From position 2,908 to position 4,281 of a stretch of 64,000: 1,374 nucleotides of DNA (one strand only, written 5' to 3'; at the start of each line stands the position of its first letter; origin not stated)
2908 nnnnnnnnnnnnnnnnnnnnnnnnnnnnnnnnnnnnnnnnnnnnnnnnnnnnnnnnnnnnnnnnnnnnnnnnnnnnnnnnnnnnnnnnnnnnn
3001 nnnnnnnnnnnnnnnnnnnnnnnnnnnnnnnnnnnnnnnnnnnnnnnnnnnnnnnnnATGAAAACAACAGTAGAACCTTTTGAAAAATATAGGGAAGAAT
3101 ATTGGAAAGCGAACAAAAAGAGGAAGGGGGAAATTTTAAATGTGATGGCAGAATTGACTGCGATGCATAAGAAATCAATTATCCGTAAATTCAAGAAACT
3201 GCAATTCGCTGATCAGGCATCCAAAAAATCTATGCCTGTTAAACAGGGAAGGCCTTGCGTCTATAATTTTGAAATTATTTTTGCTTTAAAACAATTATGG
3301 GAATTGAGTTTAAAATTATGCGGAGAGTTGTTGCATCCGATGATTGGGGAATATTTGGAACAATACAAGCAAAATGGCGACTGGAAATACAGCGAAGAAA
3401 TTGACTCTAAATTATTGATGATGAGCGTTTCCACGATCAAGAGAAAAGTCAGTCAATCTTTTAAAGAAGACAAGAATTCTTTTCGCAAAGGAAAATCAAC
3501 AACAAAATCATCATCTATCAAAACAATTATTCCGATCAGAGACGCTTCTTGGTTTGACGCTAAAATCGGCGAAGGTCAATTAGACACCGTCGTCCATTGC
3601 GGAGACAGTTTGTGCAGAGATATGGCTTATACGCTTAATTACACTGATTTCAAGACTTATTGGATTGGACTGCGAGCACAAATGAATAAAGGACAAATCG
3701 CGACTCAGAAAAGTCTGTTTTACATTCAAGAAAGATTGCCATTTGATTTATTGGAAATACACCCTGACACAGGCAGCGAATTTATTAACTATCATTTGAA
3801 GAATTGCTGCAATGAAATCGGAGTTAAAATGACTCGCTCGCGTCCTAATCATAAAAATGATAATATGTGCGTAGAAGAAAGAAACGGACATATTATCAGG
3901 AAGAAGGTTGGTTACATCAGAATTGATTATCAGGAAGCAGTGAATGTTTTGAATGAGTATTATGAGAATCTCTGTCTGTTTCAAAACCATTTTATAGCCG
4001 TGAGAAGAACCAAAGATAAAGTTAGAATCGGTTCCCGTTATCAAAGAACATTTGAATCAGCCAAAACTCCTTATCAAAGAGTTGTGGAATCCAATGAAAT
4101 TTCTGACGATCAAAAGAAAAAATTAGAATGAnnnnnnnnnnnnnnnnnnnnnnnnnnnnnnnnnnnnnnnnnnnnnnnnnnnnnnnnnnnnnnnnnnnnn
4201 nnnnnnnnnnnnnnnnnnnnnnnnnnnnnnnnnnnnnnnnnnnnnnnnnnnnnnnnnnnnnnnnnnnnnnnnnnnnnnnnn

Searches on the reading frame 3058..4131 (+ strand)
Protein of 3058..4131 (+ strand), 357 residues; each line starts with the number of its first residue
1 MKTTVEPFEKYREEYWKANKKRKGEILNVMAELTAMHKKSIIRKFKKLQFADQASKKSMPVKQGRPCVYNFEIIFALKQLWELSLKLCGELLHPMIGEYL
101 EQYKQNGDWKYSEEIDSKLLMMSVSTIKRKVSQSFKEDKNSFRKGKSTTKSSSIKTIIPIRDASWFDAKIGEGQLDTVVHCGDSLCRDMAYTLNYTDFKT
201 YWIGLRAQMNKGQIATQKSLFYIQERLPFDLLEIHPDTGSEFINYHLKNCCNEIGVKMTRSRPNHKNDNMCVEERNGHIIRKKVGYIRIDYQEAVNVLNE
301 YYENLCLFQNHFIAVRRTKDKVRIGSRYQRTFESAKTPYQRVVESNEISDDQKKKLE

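Call 17: search_protein_families(library=pfam, proteins=[window:3058-4131:+])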
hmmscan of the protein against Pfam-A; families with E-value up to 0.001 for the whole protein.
window:3058-4131:+ (357 aa): 0 families

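Call 48: search_protein_families(library=ncbifam, proteins=[window:3058-4131:+], max_evalue=10)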
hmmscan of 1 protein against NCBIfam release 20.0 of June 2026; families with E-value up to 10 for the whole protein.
window:3058-4131:+ (357 aa): 2 families
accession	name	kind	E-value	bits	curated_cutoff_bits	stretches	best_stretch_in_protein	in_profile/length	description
NF033516.0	transpos_IS3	equivalog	4.6e-06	26.1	160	1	224-282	269-327/369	IS3 family transposase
NF033577.2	transpos_IS481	equivalog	0.00015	21.4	224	1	170-279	129-239/284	IS481 family transposase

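Call 49: search_protein_families(library=pfam, proteins=[window:3058-4131:+], max_evalue=10)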
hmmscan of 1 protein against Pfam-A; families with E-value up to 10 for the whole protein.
window:3058-4131:+ (357 aa): 1 family
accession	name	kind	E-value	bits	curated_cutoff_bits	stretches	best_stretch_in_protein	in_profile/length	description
PF00665.32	rve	-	0.037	14.7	32.6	1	231-265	67-101/102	Integrase core domain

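Call 50: find_homologous_proteins(query=window:3058-4131:+, max_evalue=0.00001)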
Query window:3058-4131:+ (357 aa): 1718 proteins with E <= 0.00001 among 2440 candidates; the best 120 are listed.
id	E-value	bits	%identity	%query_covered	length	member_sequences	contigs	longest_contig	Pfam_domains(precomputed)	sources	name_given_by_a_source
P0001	1.2e-240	815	100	100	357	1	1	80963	-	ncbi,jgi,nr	ncbi:hypothetical protein K0B03_00080 [Patescibacteria group bacterium]|nr:hypothetical protein [Pat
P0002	1.0e-215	733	87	100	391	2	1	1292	-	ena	-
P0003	1.4e-211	720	86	100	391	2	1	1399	-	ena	-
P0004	2.3e-210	716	85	100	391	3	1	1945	-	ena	-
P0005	1.2e-209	713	85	100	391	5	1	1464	-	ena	-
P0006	2.2e-209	713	85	100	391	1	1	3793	-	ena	-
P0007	4.0e-209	712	85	100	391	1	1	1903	-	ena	-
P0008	2.0e-207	706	84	100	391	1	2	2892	-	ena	-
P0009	5.1e-206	701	84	100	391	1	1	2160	-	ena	-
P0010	3.2e-205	699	83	100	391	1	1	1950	-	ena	-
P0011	5.7e-205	698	83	100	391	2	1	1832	-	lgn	-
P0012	2.4e-204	696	84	100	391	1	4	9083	-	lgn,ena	-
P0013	4.0e-203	692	84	100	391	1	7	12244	-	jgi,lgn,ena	-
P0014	2.7e-202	689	83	100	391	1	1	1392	-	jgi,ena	-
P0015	4.5e-196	669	79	100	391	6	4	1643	-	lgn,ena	-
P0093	3.2e-105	370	49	97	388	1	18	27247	-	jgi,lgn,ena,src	-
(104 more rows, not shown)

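Call 51: find_encoding_contigs(protein=P0093, flank=1500, max_places=6)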
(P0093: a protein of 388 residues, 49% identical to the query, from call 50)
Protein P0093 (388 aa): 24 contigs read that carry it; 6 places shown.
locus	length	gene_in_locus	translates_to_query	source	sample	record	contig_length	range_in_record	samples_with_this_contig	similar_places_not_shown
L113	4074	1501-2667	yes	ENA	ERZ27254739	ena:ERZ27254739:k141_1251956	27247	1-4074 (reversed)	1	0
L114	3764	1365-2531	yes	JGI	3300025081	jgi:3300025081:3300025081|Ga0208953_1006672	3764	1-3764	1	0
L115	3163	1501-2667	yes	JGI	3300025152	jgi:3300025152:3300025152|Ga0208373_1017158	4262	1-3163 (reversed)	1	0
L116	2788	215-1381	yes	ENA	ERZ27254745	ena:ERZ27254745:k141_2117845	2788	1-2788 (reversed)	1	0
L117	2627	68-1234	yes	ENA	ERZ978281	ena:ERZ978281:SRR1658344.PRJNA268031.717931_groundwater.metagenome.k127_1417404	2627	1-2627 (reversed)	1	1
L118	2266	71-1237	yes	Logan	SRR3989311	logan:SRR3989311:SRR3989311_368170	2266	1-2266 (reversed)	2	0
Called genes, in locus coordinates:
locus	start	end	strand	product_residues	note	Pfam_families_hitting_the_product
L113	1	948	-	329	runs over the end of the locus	-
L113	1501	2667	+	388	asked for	-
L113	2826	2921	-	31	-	-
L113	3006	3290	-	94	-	-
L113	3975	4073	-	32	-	?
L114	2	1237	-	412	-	?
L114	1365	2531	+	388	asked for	-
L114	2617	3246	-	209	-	PF07690:MFS_1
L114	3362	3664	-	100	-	PF02482:Ribosomal_S30AE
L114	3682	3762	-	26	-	?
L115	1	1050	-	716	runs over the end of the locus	?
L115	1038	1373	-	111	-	PF07517:SecA_DEAD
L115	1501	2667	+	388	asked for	-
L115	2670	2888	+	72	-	PF13560:HTH_31, PF12844:HTH_19, PF13443:HTH_26, PF01381:HTH_3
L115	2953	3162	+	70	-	?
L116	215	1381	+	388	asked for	-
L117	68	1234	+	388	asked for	-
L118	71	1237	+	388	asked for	-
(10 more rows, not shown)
